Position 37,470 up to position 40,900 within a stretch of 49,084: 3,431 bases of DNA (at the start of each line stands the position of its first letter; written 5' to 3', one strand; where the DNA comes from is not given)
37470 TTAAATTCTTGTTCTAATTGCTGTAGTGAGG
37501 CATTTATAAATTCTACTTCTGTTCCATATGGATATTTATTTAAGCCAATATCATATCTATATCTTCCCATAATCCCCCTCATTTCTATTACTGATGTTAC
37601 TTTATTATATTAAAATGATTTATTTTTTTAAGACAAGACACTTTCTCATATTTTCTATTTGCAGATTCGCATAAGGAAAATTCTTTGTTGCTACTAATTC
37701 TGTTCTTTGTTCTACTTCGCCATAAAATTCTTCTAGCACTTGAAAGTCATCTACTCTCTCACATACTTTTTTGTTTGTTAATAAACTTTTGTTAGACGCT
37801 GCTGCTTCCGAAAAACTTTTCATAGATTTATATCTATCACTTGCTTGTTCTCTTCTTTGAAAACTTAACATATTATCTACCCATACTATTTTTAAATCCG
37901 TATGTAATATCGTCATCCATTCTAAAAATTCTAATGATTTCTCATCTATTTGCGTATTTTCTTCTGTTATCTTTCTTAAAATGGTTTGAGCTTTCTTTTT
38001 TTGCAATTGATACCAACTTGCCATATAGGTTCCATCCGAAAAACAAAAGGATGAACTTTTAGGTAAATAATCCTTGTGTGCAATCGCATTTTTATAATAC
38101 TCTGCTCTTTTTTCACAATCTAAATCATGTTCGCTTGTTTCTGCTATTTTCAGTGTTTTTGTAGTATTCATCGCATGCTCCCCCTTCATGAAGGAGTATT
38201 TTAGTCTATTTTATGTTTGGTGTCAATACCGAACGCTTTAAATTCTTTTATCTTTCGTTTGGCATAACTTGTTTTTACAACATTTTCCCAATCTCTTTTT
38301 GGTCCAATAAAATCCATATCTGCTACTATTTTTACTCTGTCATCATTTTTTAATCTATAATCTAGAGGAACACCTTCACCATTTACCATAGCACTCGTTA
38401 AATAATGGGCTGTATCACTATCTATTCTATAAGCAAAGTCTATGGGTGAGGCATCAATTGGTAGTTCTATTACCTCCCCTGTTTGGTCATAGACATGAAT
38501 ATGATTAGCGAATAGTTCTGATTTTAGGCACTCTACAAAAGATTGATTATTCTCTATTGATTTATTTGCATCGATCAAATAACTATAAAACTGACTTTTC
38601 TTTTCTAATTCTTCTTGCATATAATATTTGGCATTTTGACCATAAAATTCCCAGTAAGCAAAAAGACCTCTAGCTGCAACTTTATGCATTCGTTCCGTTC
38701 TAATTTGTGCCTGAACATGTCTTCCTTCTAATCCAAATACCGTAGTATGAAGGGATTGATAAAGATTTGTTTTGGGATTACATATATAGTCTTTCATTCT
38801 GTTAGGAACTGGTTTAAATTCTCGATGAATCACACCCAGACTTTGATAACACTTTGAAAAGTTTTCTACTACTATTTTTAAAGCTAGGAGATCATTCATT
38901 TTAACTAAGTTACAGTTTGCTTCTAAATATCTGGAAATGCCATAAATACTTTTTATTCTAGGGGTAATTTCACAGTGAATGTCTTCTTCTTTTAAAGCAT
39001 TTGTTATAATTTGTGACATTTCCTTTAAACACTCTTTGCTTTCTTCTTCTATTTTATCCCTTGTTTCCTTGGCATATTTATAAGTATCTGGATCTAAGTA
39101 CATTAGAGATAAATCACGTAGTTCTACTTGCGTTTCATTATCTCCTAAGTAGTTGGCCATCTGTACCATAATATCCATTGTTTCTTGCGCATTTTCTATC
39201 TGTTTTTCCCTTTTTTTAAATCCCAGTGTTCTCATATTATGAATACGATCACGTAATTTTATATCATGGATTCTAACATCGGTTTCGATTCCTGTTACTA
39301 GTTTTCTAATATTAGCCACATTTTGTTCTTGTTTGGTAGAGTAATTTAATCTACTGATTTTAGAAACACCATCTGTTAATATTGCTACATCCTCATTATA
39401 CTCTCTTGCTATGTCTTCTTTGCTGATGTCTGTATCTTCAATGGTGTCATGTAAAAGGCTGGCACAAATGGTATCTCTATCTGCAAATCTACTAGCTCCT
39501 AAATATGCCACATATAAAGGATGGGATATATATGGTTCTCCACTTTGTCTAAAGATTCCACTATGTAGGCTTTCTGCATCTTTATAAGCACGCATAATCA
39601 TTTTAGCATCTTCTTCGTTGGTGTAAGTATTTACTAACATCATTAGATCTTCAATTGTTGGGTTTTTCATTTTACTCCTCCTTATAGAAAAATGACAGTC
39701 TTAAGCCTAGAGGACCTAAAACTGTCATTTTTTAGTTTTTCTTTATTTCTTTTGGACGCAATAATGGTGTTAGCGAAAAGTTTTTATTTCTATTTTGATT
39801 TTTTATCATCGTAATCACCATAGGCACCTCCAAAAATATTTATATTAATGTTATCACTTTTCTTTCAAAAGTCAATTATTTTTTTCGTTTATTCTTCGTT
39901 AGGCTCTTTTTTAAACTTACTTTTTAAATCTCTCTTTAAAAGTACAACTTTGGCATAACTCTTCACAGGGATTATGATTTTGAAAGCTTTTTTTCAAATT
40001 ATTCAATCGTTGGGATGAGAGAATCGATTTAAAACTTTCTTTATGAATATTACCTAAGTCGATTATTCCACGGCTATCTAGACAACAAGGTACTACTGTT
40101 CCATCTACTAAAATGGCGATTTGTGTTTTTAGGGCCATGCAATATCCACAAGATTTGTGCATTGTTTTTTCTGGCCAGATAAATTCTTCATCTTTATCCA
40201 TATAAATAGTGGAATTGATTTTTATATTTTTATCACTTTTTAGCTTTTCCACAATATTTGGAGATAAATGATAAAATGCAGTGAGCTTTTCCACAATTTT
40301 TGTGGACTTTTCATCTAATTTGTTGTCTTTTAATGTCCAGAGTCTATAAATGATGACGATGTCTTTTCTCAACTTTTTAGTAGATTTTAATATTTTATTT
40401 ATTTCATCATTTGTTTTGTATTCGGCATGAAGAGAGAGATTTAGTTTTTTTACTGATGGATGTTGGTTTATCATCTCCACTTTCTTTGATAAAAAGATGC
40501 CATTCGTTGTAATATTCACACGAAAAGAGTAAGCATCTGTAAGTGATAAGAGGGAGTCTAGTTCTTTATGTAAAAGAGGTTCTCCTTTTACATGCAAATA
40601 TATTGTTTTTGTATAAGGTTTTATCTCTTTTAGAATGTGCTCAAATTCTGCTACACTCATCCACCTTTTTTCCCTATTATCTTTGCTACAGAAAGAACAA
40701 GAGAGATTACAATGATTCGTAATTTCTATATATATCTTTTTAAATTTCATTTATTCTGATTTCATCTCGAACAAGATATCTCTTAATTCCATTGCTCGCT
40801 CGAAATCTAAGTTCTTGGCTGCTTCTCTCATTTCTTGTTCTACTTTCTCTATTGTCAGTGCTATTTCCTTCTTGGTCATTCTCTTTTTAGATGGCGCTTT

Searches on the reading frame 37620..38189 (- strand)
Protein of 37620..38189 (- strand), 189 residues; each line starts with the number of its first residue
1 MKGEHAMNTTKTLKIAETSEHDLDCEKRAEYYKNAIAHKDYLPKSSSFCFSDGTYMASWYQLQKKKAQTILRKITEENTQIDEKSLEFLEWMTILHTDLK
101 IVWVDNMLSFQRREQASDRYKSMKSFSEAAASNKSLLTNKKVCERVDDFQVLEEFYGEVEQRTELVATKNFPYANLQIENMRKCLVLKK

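Call 3: search_protein_families(library=pfam, proteins=[window:37620-38189:-], max_evalue=0.1)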
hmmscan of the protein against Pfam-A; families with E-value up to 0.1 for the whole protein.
window:37620-38189:- (189 aa): 0 families

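Call 4: search_protein_families(library=ncbifam, proteins=[window:37620-38189:-], max_evalue=0.1)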
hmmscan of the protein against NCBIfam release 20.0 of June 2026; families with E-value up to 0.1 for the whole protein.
window:37620-38189:- (189 aa): 0 families

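Call 7: search_protein_families(library=padloc, proteins=[window:37620-38189:-], max_evalue=0.1)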
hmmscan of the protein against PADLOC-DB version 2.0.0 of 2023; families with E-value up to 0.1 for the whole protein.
window:37620-38189:- (189 aa): 0 families

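Call 8: search_protein_families(library=phrogs, proteins=[window:37620-38189:-], max_evalue=0.1)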
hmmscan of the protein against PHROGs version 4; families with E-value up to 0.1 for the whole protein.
window:37620-38189:- (189 aa): 0 families

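Call 10: find_homologous_proteins(query=window:37620-38189:-, max_evalue=0.001)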
Query window:37620-38189:- (189 aa): 1 proteins with E <= 0.001 among 19 candidates.
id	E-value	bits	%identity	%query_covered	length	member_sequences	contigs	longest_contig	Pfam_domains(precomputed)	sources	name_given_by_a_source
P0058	9.6e-118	409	99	100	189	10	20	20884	-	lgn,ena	-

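Call 28: search_protein_representatives(protein=window:37620-38189:-)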
Query: 189 residues. Proteins with E-value up to 0.001 (for the whole library): 10; up to 1e-10: 5; up to 1e-30: 4. The best 10 are listed.
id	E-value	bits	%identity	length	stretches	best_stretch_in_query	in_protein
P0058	3.0e-118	408.6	99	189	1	1-189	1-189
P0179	6.1e-36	140.7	44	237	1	26-188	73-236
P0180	6.3e-33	130.9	38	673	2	25-180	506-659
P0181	7.6e-31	124.1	42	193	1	26-181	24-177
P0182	2.6e-28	115.9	37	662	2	25-178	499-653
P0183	1.5e-06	45.0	42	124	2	26-74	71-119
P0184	1.8e-06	44.8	37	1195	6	28-75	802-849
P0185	1.6e-05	41.7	32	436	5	22-88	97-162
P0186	2.8e-05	40.9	31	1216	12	14-78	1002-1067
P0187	5.5e-04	36.7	34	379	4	20-68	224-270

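Call 29: search_protein_families(library=pfam, proteins=[P0179, P0180, P0181, P0182, P0183, P0184, P0185, P0186, P0187], max_evalue=0.01)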
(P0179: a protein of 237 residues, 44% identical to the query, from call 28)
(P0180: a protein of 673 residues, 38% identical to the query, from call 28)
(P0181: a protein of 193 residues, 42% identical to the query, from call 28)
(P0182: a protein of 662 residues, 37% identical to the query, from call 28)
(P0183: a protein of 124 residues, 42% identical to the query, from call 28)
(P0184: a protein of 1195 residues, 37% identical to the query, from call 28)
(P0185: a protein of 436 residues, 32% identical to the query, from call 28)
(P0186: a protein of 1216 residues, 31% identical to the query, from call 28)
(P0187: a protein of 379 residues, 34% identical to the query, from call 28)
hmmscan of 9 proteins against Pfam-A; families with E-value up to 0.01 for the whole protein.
P0179 (237 aa): 0 families

P0180 (673 aa): 0 families

P0181 (193 aa): 1 family
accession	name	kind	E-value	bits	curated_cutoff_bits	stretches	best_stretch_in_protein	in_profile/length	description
PF18119.6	RIG-I_C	-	0.0051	17.2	23.2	1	82-142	19-77/141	RIG-I receptor C-terminal domain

P0182 (662 aa): 5 families
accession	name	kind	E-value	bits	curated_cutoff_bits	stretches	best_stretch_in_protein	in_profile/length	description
PF04851.21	ResIII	-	1.4e-14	54.8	22.5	1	10-143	9-163/164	Type III restriction enzyme, res subunit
PF00270.35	DEAD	-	5.3e-10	39.7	26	1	22-143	13-161/167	DEAD/DEAH box helicase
PF00271.37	Helicase_C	-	1.2e-07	32.4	23.5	1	243-349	7-107/110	Helicase conserved C-terminal domain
PF18766.7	SWI2_SNF2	-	3.5e-05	24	26.7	1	70-206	83-198/221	SWI2/SNF2 ATPase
PF00176.29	SNF2-rel_dom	-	0.0088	15.6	24.9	0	82-144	105-165/290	SNF2-related domain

P0183 (124 aa): 0 families

P0184 (1195 aa): 14 families
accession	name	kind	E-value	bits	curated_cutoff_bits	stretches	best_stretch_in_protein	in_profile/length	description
PF03457.19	HA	-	3.7e-20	72.4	28.4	0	935-980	4-46/64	Helicase associated domain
PF04851.21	ResIII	-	9.8e-18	65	22.5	1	14-155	4-162/164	Type III restriction enzyme, res subunit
PF00270.35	DEAD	-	6.3e-10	39.5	26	1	27-155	9-160/167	DEAD/DEAH box helicase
PF18766.7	SWI2_SNF2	-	2e-08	34.6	26.7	1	22-224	6-218/221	SWI2/SNF2 ATPase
PF18815.6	AFP_2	-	5.1e-08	33.4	25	0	956-971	35-48/52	Bacterial antifreeze protein repeat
PF12017.13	Tnp_P_element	-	9.5e-07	29.6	23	0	567-617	20-69/73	Transposable element P transposase-like, HTH domain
PF06594.17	HCBP_related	-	1.1e-06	29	21.4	0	822-831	29-38/42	Haemolysin-type calcium binding protein related domain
PF00271.37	Helicase_C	-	1.2e-06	29.1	23.5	1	249-366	5-106/110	Helicase conserved C-terminal domain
PF13401.12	AAA_22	-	2.7e-05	25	27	1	40-135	13-103/130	AAA domain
PF13245.12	AAA_19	-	0.00017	22.2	25.1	1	31-140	10-115/134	AAA domain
PF20720.3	nSTAND3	-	0.00035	20.8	27.2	1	21-81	6-64/155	Novel STAND NTPase 3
PF07202.18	Tcp10_C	-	0.0014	18.7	36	0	678-690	19-30/35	T-complex protein 10 C-terminus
PF22585.3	Sialidase-like_CBM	-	0.002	18.5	27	0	600-623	23-46/156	Sialidase-like, CBM domain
PF02562.22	PhoH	-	0.0077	16.2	27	0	23-77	10-64/205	PhoH-like protein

P0185 (436 aa): 2 families
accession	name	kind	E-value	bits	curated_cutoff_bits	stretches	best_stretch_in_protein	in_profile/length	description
PF11637.13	UvsW-1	-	0.00088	19.8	25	0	191-210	17-36/56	UvsW.1 domain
PF18072.6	FGAR-AT_linker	-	0.0045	17.9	26.6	0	352-381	10-40/50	Formylglycinamide ribonucleotide amidotransferase linker domain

P0186 (1216 aa): 0 families

P0187 (379 aa): 0 families

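Call 71: predict_structure(alignment_id=A4)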
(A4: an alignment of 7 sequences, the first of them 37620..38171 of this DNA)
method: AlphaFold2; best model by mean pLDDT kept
length: 183 residues; sequences in the alignment: 7
mean_pLDDT: 79.9   pTM: 0.69
mean pLDDT of the five models: 79.9, 79.6, 78.7, 76.9, 75.0
residues with pLDDT >= 90: 93; 70-90: 46; 50-70: 24; < 50: 20
segments of 3 or more residues with pLDDT < 50: 1-19
pLDDT, mean of each block of 10 residues (from residue 1): 27 40 57 57 75 87 91 88 91 86 93 97 94 95 96 95 91 85 55
secondary structure, 60 per line:
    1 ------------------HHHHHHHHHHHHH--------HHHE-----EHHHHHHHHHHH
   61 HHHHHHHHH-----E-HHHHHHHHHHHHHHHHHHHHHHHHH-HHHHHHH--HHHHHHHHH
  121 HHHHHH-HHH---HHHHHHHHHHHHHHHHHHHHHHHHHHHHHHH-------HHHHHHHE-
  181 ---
elements in order: H19-31 H50-69 H77-101 H103-109 H112-126 H134-164 H172-178

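Call 74: fold_search(model_id=the predicted structure, library=pdb)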
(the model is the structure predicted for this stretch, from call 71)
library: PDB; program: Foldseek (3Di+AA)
matches with E <= 10: 238; with E <= 0.001: 0
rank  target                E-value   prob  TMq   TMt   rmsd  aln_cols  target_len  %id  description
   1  2qtq_A                8.4e-01  0.13  0.21  0.20  20.0       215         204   11  Crystal structure of a predicted dna-binding transcriptional regulator (saro_1072) from novosphingobium aromaticivoran (released 2007-08-21)
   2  5csd_D                9.8e-01  0.12  0.20  0.22  20.8       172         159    8  Ligand binding domain 2 of Penicillium marneffei MP1 protein in complex with arachidonic acids (released 2016-07-27)
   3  4jps_B                1.1e+00  0.08  0.17  0.14  25.6       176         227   12  Co-crystal Structures of the Lipid Kinase PI3K alpha with Pan and Isoform Selective Inhibitors (released 2014-04-02)
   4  5uk8_B                1.3e+00  0.09  0.17  0.13  24.2       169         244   13  The co-structure of (R)-4-(6-(1-(cyclopropylsulfonyl)cyclopropyl)-2-(1H-indol-4-yl)pyrimidin-4-yl)-3-methylmorpholine  (released 2017-06-14)
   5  9dm3_MODEL_1_A        1.4e+00  0.16  0.24  0.31  18.6       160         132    9  De novo design of proteins that bind naphthalenediimides, powerful photooxidants with tunable photophysical pr (released 2025-03-05)
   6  5iiq                  1.5e+00  0.11  0.22  0.11  14.9       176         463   12  Structure of the SPX-TTM domain fragment of the yeast inorganic polyphophate polymerase Vtc4 (form B). (released 2016-04-27)
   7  5fi4_B                1.5e+00  0.06  0.15  0.12  24.6       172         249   13  Discovery of imidazo[1,2-a]-pyridine inhibitors of pan-PI3 kinases that are efficacious in a mouse xenograft model (released 2016-02-03)
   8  3ljb_B                1.6e+00  0.04  0.14  0.13  23.3       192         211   11  Structural basis of oligomerisation in the MxA stalk (released 2010-05-05)
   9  8v8h_B                1.8e+00  0.06  0.17  0.14  25.1       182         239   13  PI3Ka H1047R co-crystal structure with inhibitor in cryptic pocket near H1047R (compound 4). (released 2024-03-20)
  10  4zwt_H                2.0e+00  0.08  0.17  0.23  18.0       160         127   12  Crystal Structure of the Bacteriophage T4 recombination mediator protein UvsY, Lattice Type IV (released 2016-03-02)
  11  2c08                  2.1e+00  0.09  0.22  0.21  20.7       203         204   10  Rat endophilin A1 BAR domain (released 2006-06-14)
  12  1fft_C                2.1e+00  0.06  0.20  0.19  20.6       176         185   10  The structure of ubiquinol oxidase from Escherichia coli (released 2000-10-18)
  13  1ktm_MODEL_1_A        2.2e+00  0.09  0.19  0.23  20.1       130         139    8  SOLUTION STRUCTURE OF FAT DOMAIN OF FOCAL ADHESION KINASE (released 2003-01-16)
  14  5fb7_C                2.2e+00  0.07  0.19  0.21  21.0       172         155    8  Ligand binding domain 2 of Penicillium marneffei MP1 protein complexed with multiple arachidonic acids (released 2016-12-14)
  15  2im8_B                2.3e+00  0.13  0.22  0.30  16.3       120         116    8  X-Ray Crystal Structure of Protein yppE from Bacillus subtilis. Northeast Structural Genomics Consortium Target SR213. (released 2006-10-17)
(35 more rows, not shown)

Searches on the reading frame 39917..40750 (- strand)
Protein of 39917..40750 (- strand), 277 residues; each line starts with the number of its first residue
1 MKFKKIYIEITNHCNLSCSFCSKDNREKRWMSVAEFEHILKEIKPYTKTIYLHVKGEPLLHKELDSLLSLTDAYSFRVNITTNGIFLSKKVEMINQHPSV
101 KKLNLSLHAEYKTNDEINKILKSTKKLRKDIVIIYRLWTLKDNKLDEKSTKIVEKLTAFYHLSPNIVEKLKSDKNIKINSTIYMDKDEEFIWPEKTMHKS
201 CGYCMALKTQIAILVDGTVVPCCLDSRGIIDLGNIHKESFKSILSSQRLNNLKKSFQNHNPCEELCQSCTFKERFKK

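Call 3: search_protein_families(library=pfam, proteins=[window:39917-40750:-], max_evalue=0.1)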
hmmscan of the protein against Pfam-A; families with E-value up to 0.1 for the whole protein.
window:39917-40750:- (277 aa): 2 families
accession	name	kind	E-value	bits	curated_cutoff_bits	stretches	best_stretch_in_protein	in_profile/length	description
PF13186.11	SPASM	-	1.1e-14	54.8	21.5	1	204-270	1-67/67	Iron-sulfur cluster-binding domain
PF04055.27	Radical_SAM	-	4e-12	47.1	29.5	1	8-122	1-121/166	Radical SAM superfamily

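Call 4: search_protein_families(library=ncbifam, proteins=[window:39917-40750:-], max_evalue=0.1)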
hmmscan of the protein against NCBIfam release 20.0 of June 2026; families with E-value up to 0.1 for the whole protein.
window:39917-40750:- (277 aa): 60 families (the best 25 are shown)
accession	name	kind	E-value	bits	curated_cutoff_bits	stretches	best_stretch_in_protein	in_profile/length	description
TIGR04317.1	W_rSAM_matur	equivalog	1e-19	70.9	380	1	2-144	2-143/349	tungsten cofactor oxidoreductase radical SAM maturase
TIGR02668.1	moaA_archaeal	equivalog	9.4e-16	57.6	325.25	1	4-111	10-120/303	GTP 3',8-cyclase MoaA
TIGR02666.1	moaA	equivalog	2.2e-15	56.4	284.05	1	3-118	9-134/336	GTP 3',8-cyclase MoaA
NF001199.0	PRK00164.2-1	equivalog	6.6e-14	51.8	231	1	5-111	13-122/308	GTP 3',8-cyclase MoaA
TIGR04321.1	spiroSPASM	subfamily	1.6e-13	50.2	250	2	7-96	234-332/510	spiro-SPASM protein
TIGR04251.1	SCM_rSAM_ScmF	equivalog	3.9e-12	46.2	400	1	3-109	3-115/353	SynChlorMet cassette radical SAM/SPASM protein ScmF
TIGR02109.1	PQQ_syn_pqqE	equivalog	5e-12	45.4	381.35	2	6-117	9-124/358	pyrroloquinoline quinone biosynthesis protein PqqE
TIGR04545.1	rSAM_ahbD_hemeb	equivalog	8.5e-12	45.2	500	1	8-117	4-117/339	heme b synthase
TIGR04403.1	rSAM_skfB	equivalog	2.1e-11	43.2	300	2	8-113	108-215/402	sporulation killing factor system radical SAM maturase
NF038283.1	viperin_w_prok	equivalog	2.7e-11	43.2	180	1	9-164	7-173/281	viperin family antiviral radical SAM protein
TIGR04055.1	rSAM_NirJ2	equivalog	4.8e-11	42.7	500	1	9-115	5-114/326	putative heme d1 biosynthesis radical SAM protein NirJ2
TIGR04250.1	SCM_rSAM_ScmE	equivalog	6e-11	41.8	400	2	4-127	3-137/358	SynChlorMet cassette radical SAM/SPASM protein ScmE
NF033640.1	N_Twi_rSAM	subfamily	7.8e-11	41.7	170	2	203-274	4-74/398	twitch domain-containing radical SAM protein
NF050035.1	rSAM_WgK_link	exception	2.6e-10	39.9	650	1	6-147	11-163/367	radical SAM/SPASM peptide maturase WgkB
TIGR04054.1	rSAM_NirJ1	equivalog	3.4e-10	39.1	650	1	9-117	41-152/387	putative heme d1 biosynthesis radical SAM protein NirJ1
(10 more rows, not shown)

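Call 7: search_protein_families(library=padloc, proteins=[window:39917-40750:-], max_evalue=0.1)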
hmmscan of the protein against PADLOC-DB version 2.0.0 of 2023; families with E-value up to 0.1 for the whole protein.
window:39917-40750:- (277 aa): 2 families
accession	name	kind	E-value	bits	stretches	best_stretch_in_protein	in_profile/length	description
PDLC02903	pVip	-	2.7e-15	54.5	1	6-174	2-165/257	Viperins not associated with kinases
PDLC02904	pVip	-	5.9e-12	43.7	1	9-191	8-185/262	Viperins associated with kinases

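Call 8: search_protein_families(library=phrogs, proteins=[window:39917-40750:-], max_evalue=0.1)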
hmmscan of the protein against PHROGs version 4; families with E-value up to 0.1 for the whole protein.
window:39917-40750:- (277 aa): 5 families
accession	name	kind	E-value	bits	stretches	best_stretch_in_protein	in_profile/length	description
phrog_21308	-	other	5.7e-13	48.8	1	6-277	415-710/735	radical SAM domain-containing protein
phrog_1802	-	other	2.7e-11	44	1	2-97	42-153/556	radical SAM domain-containing protein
phrog_2076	-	moron, auxiliary metabolic gene and host takeover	1.4e-05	25.8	1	13-127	40-165/247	QueE-like radical SAM domain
phrog_16999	-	other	0.0014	19.3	1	6-91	13-100/288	Fe-S oxidoreductase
phrog_27668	-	unknown function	0.006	16.9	1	8-88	10-97/335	-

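Call 65: search_solved_structures(query=window:39917-40750:-, max_evalue=0.001)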
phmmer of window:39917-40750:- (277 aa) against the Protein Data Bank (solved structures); distinct sequences matched with E-value up to 0.001: 6.
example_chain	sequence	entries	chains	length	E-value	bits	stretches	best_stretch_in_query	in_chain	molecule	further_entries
4m7s_A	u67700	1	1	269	6.7e-12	48.8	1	3-111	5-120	BtrN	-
4m7t_A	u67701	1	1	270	7.2e-12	48.7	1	3-111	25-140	BtrN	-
5v1q_A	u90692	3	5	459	4e-06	29.9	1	10-97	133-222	Radical SAM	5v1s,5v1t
8wm2_A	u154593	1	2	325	4.6e-06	29.7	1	8-109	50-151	Fe-S radical SAM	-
6efn_A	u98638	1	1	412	5.5e-06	29.4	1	8-150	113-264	Sporulation killing factor maturation protein SkfB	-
7tol_A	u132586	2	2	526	0.00047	23.1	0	8-97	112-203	glycerol dibiphytanyl glycerol tetraether - macrocyclic archaeol synthase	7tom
